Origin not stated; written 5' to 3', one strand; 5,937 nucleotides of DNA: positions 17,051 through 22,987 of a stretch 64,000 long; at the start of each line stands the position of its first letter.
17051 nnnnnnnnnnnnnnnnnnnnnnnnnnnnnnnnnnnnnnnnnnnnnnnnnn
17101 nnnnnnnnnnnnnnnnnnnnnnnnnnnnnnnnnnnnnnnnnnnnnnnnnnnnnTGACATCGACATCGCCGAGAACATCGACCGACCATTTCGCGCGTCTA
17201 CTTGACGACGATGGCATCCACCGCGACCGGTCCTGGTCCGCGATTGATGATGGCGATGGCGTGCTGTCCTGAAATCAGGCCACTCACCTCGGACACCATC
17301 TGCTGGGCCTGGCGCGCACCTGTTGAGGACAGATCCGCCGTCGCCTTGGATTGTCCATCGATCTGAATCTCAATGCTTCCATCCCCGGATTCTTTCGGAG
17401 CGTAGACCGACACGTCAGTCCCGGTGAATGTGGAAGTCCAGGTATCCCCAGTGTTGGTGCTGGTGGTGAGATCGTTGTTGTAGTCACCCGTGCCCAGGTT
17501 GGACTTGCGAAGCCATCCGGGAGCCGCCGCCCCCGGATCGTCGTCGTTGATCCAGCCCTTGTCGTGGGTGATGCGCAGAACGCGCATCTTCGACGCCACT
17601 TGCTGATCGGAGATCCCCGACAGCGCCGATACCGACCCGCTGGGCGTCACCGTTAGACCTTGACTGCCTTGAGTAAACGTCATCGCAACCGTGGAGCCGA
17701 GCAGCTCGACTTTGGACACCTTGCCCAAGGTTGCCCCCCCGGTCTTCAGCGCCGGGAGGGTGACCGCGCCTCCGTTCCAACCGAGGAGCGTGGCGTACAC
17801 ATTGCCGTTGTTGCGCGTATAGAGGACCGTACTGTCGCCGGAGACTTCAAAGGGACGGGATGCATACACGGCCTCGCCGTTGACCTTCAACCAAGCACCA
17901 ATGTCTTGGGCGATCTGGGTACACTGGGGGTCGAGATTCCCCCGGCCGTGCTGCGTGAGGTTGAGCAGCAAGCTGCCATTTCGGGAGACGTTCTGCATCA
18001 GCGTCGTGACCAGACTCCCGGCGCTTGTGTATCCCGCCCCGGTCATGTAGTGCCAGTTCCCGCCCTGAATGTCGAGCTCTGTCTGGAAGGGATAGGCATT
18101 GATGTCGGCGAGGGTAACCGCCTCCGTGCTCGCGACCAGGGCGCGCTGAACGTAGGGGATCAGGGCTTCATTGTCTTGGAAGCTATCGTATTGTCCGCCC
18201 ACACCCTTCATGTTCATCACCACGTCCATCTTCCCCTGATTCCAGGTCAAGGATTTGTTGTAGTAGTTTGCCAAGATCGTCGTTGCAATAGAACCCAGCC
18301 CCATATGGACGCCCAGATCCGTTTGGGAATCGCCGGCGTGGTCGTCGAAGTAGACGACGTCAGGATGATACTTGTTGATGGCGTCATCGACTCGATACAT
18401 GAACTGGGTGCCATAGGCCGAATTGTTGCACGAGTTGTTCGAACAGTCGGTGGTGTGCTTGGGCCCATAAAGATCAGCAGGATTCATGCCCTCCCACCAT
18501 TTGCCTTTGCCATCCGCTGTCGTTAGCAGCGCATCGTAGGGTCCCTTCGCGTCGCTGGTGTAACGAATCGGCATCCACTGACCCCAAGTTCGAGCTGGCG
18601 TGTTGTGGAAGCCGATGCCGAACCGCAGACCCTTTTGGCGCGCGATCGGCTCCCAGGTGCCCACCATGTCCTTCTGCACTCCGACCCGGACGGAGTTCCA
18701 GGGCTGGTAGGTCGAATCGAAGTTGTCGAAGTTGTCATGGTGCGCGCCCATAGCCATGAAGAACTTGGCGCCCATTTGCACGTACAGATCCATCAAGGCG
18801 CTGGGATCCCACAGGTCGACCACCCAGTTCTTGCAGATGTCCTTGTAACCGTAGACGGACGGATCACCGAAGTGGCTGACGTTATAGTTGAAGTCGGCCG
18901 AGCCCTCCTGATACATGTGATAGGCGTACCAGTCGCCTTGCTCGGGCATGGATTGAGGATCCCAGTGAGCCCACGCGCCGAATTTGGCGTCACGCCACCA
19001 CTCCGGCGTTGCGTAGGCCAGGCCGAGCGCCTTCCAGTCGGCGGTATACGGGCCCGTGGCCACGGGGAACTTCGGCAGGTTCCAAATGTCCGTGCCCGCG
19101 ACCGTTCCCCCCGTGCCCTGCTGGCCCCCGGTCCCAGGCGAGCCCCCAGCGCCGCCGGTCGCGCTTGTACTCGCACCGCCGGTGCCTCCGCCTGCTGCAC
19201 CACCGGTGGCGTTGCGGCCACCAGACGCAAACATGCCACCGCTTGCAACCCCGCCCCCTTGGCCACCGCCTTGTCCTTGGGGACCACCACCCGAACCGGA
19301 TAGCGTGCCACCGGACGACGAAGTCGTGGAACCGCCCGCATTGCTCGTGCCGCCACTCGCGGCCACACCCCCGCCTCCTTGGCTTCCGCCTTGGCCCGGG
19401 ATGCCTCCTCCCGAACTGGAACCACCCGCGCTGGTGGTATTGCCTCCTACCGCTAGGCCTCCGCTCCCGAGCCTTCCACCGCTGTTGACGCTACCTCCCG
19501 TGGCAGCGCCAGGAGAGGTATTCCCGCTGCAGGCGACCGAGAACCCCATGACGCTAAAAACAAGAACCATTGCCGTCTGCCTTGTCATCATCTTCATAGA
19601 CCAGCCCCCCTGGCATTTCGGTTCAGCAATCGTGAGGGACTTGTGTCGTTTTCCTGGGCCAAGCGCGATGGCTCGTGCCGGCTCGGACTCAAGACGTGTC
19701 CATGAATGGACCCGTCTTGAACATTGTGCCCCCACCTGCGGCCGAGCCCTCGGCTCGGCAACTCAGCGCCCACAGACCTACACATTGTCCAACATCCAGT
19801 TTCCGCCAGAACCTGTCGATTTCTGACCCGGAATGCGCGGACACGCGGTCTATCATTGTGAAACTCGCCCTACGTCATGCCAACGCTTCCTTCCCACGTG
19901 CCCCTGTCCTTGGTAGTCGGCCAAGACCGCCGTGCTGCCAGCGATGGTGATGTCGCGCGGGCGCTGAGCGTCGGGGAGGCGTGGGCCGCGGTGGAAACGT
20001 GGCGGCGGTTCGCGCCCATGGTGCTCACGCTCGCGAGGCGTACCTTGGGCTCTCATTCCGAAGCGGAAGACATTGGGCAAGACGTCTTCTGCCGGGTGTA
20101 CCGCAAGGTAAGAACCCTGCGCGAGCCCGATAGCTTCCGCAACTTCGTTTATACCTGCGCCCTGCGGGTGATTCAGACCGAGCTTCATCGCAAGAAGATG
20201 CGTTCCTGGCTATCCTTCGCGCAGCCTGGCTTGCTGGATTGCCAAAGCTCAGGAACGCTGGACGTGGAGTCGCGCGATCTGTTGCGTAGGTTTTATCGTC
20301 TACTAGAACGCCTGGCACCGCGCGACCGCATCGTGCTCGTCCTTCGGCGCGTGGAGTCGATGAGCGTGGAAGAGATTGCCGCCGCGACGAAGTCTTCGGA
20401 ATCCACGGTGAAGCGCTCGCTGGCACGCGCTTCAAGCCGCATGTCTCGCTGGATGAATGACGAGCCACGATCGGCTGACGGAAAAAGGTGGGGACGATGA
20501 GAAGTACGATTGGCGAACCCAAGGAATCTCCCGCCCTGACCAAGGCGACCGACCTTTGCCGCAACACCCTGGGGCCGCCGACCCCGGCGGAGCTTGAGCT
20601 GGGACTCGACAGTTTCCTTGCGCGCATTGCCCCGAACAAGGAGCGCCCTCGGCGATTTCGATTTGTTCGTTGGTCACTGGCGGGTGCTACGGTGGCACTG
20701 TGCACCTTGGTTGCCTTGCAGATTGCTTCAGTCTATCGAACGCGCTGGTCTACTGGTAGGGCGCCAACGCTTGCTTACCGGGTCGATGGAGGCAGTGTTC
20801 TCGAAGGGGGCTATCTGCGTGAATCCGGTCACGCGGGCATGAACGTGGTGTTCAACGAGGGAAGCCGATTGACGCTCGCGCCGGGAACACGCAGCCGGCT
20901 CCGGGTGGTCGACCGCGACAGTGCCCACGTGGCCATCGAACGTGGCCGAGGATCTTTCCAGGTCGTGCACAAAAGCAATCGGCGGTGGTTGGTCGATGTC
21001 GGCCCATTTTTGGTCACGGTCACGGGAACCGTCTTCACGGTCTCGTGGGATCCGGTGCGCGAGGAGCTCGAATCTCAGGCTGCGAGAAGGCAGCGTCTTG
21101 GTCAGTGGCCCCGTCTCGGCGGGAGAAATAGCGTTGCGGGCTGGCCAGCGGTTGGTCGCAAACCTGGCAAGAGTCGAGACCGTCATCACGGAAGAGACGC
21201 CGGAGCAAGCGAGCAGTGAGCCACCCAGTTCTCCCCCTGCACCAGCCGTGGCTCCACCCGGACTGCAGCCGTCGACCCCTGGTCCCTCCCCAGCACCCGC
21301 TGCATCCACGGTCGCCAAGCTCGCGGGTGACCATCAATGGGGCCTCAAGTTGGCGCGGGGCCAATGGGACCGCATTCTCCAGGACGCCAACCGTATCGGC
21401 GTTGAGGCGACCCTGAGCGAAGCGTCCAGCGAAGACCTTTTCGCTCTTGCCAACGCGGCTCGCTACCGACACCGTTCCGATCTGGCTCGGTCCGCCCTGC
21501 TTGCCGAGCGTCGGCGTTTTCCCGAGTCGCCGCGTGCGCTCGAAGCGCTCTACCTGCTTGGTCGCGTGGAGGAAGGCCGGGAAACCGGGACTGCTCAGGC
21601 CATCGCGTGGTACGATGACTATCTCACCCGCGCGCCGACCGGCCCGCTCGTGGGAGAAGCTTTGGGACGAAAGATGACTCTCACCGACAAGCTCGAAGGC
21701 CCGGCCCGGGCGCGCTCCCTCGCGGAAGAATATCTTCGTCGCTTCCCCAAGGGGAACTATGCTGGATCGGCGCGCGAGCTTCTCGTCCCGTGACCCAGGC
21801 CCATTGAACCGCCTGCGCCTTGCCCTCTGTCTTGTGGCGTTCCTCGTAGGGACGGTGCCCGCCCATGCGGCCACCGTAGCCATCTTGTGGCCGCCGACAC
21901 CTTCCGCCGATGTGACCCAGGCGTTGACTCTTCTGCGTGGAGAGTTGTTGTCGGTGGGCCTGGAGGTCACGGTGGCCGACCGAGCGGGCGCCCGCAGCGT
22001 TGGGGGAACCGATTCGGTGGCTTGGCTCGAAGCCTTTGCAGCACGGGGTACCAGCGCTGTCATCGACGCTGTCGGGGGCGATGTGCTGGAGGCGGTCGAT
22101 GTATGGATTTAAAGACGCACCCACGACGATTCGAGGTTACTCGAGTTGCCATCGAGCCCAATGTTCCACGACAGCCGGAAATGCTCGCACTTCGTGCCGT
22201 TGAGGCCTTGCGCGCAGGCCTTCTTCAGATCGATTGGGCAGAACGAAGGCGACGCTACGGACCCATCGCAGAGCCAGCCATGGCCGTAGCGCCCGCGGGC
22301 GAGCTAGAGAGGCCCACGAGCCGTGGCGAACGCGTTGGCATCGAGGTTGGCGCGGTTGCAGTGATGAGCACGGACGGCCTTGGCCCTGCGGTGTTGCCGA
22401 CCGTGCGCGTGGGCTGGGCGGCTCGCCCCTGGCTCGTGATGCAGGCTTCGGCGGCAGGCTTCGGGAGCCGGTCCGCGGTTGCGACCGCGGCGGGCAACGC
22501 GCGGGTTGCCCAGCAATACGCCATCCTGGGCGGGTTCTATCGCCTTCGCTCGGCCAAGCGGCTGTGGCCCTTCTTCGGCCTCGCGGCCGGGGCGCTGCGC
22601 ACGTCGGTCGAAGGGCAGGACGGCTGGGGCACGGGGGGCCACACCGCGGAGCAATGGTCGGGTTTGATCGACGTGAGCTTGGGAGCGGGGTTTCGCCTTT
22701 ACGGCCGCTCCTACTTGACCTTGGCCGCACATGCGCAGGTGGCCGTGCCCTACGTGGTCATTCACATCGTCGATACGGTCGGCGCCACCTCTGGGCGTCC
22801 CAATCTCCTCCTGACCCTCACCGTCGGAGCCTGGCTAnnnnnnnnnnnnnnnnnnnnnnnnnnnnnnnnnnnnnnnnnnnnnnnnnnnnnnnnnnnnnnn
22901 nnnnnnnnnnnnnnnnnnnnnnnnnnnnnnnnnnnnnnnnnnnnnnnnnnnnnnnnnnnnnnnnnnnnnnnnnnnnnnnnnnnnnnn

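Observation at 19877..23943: Four-gene, translationally coupled ECF module: sigma, FecR/TPR anti-sigma, OM-barrel protein, lipoprotein pseudo-esterase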

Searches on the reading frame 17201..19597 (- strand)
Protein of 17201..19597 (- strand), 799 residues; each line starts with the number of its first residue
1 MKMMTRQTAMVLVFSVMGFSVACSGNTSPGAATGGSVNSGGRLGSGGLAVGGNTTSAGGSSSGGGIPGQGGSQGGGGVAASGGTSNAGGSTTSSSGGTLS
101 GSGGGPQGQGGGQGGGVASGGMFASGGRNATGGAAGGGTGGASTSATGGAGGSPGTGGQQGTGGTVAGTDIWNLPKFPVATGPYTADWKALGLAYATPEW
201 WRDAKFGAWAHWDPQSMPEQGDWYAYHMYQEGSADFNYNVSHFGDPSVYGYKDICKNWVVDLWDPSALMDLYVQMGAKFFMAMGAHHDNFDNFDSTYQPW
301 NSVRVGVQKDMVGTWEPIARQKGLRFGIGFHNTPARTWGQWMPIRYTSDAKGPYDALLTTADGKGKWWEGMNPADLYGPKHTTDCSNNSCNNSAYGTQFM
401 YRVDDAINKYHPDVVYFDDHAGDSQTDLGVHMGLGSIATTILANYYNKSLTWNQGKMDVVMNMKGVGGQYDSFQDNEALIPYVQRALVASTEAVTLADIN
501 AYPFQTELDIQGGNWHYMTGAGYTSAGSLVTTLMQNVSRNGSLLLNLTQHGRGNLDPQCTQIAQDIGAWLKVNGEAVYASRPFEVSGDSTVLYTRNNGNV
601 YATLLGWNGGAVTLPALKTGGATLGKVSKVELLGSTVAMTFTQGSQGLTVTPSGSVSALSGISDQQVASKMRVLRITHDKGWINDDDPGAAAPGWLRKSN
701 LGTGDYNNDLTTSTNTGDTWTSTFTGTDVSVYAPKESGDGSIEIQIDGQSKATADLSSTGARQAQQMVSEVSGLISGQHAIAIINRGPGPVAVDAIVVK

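Call 56: search_protein_families(library=pfam, proteins=[window:17201-19597:-], max_evalue=0.001)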
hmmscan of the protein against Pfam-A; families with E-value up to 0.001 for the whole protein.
window:17201-19597:- (799 aa): 3 families
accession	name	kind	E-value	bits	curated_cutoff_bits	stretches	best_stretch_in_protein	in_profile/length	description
PF01120.23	Alpha_L_fucos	-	1.2e-66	226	25.2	1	180-575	10-345/345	Alpha-L-fucosidase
PF16757.11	Fucosidase_C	-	6e-05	24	25.6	1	590-651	8-68/88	Alpha-L-fucosidase C-terminal domain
PF17996.7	CE2_N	-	0.00072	20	27.9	0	716-786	18-83/108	Carbohydrate esterase 2 N-terminal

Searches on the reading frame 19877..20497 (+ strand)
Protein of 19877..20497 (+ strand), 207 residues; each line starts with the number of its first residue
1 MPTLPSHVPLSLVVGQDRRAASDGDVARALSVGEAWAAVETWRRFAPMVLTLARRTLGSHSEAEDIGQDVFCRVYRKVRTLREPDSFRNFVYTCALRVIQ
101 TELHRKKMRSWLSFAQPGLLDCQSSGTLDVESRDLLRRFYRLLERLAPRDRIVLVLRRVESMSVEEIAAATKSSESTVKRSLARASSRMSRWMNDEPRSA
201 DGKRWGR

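Call 3: search_protein_families(library=pfam, proteins=[window:19877-20497:+], max_evalue=0.1)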
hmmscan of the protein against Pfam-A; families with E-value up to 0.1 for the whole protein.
window:19877-20497:+ (207 aa): 11 families
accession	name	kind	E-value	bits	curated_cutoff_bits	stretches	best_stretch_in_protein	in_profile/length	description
PF08281.18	Sigma70_r4_2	-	2.5e-13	49.9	25.7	1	137-188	2-53/54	Sigma-70, region 4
PF04542.20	Sigma70_r2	-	4.5e-13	49.2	24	1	43-107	3-69/71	Sigma-70 region 2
PF04545.22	Sigma70_r4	-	2.5e-08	33.7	24.1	1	142-188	1-47/50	Sigma-70, region 4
PF07638.17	Sigma70_ECF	-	0.00037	20.9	21.1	1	138-194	125-184/185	ECF sigma factor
PF01022.26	HTH_5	-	0.00087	19.6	22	1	151-183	6-37/47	Bacterial regulatory protein, arsR family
PF24728.1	DUF7680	-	0.0043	17.7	24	1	140-168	88-116/141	Domain of unknown function (DUF7680)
PF13404.12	HTH_AsnC-type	-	0.022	15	27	1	152-184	8-40/42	AsnC-type helix-turn-helix domain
PF22233.2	PhyR_sigma-like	-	0.023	14.9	27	1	143-191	1-49/50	Response regulator PhyR, sigma-like domain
PF13542.12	HTH_Tnp_ISL3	-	0.025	14.5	27.4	1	155-182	20-47/51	Helix-turn-helix domain of transposase family ISL3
PF21476.4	PF0610-like_N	-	0.058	14.1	33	0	149-179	3-32/50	PF0610-like, N-terminal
PF13384.12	HTH_23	-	0.091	13.1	24.6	0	149-184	5-40/50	Homeodomain-like domain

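Call 6: search_protein_families(library=ncbifam, proteins=[window:19877-20497:+], max_evalue=0.1)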
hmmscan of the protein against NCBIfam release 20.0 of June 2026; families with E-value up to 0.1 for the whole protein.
window:19877-20497:+ (207 aa): 92 families (the best 25 are shown)
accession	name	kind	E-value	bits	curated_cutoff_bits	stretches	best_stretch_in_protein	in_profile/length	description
NF058625.1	sigma_PG0214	equivalog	6e-22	78.1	130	1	47-191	15-159/170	GFO_1088 family ECF-type sigma factor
TIGR02937.1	sigma70-ECF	superfamily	1.4e-21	76.8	42.9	1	41-189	6-161/165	sigma-70 family RNA polymerase sigma factor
TIGR02983.1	SigE-fam_strep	subfamily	4.2e-20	72.3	141.55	1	44-193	14-158/162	SigE family RNA polymerase sigma factor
TIGR02985.1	Sig70_bacteroi1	subfamily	2.4e-19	70.1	126.4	1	42-189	7-158/162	RNA polymerase sigma-70 factor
TIGR02957.1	SigX4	subfamily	4.1e-17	62.3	323.25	1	40-192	1-155/281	RNA polymerase sigma-70 factor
NF004113.0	PRK05602.1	equivalog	1.1e-15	57.9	208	1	18-200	27-208/211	RNA polymerase sigma factor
NF009172.0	PRK12519.1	subfamily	1.1e-15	57.7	222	1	18-192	11-188/194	RNA polymerase sigma factor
NF009166.1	PRK12513.1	equivalog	2e-14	53.8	206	1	18-196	4-189/193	RNA polymerase sigma factor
NF007214.0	PRK09636.1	subfamily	1.5e-13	50.6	271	1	40-191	8-161/293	RNA polymerase sigma factor SigJ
NF009176.0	PRK12524.1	equivalog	4.9e-13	49.3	264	1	20-185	10-176/196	RNA polymerase sigma factor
NF008888.0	PRK11922.1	equivalog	7.1e-13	48.7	204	1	18-190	12-193/231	RNA polymerase sigma factor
TIGR02950.1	SigM_subfam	subfamily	9e-13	48.4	147.95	1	40-191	4-156/159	RNA polymerase sigma factor, SigM family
NF009171.0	PRK12518.1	equivalog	1.6e-12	47.6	208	1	14-195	5-186/191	RNA polymerase sigma factor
NF007225.0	PRK09643.1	equivalog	8e-12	45.3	190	1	19-195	10-184/204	RNA polymerase sigma factor SigM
NF006089.0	PRK08241.1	subfamily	8.3e-12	44.8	240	2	139-194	150-203/343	RNA polymerase subunit sigma-70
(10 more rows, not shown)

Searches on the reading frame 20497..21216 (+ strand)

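Call 3: search_protein_families(library=pfam, proteins=[window:20497-21216:+], max_evalue=0.1)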
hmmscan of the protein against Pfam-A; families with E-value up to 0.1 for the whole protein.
window:20497-21216:+ (240 aa): 2 families
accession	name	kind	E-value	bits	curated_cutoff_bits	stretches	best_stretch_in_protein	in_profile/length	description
PF04773.18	FecR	-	6.9e-06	26.9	24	1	115-183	11-81/97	FecR protein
PF21129.3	TibC_1st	-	0.087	13.3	27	0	111-146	1-35/63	Glycosyltransferase TibC, N-terminal domain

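Call 6: search_protein_families(library=ncbifam, proteins=[window:20497-21216:+], max_evalue=0.1)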
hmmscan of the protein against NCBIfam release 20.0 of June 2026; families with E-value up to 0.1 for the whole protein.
window:20497-21216:+ (240 aa): 1 family
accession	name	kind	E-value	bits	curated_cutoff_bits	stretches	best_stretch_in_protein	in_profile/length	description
TIGR04414.1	hepto_Aah_TibC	equivalog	0.041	12.9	200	1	109-183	6-77/374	autotransporter strand-loop-strand O-heptosyltransferase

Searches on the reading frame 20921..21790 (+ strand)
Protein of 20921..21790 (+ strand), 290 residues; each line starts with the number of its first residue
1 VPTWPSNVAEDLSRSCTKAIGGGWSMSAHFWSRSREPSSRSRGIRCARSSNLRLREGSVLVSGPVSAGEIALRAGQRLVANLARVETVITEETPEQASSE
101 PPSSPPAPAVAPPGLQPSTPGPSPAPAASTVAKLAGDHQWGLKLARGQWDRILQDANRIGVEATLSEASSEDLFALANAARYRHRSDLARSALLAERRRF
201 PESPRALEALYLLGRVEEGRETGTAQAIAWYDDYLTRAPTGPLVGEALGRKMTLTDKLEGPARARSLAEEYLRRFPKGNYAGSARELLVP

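Call 3: search_protein_families(library=pfam, proteins=[window:20921-21790:+], max_evalue=0.1)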
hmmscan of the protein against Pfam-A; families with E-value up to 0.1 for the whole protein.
window:20921-21790:+ (290 aa): 2 families
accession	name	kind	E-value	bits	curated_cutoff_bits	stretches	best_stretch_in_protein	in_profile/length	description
PF13432.12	TPR_16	-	1.4e-07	32.3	32.7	1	174-242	1-65/65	Tetratricopeptide repeat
PF13428.12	TPR_14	-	0.046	14.9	23.5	0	173-210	4-41/44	Tetratricopeptide repeat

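Call 6: search_protein_families(library=ncbifam, proteins=[window:20921-21790:+], max_evalue=0.1)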
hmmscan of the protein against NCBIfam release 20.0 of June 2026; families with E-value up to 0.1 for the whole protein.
window:20921-21790:+ (290 aa): 3 families
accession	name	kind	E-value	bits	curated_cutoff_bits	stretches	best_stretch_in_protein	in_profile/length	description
TIGR02795.1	tol_pal_ybgF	equivalog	0.0002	22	90.1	1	189-286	21-117/119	tol-pal system protein YbgF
NF053584.1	T4P_rel_PA5441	subfamily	0.032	12.9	300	1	263-288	276-301/727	PA5441 family protein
TIGR03302.1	OM_YfiO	subfamily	0.074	12.5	81.4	0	165-286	28-156/239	outer membrane protein assembly factor BamD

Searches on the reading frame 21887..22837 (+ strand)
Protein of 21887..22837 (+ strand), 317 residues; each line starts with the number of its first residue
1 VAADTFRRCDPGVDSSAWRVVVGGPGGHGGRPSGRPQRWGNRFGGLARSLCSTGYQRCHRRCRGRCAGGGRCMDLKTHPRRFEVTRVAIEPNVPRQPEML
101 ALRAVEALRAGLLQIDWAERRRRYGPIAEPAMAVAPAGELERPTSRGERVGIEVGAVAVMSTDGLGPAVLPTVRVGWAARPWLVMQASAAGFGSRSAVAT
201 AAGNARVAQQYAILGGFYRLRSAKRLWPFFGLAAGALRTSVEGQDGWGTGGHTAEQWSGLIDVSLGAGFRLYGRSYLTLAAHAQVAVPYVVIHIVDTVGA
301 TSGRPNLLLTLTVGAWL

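Call 3: search_protein_families(library=pfam, proteins=[window:21887-22837:+], max_evalue=0.1)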
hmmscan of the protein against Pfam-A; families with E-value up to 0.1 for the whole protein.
window:21887-22837:+ (317 aa): 0 families

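Call 6: search_protein_families(library=ncbifam, proteins=[window:21887-22837:+], max_evalue=0.1)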
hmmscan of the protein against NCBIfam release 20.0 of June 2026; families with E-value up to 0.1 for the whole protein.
window:21887-22837:+ (317 aa): 0 families
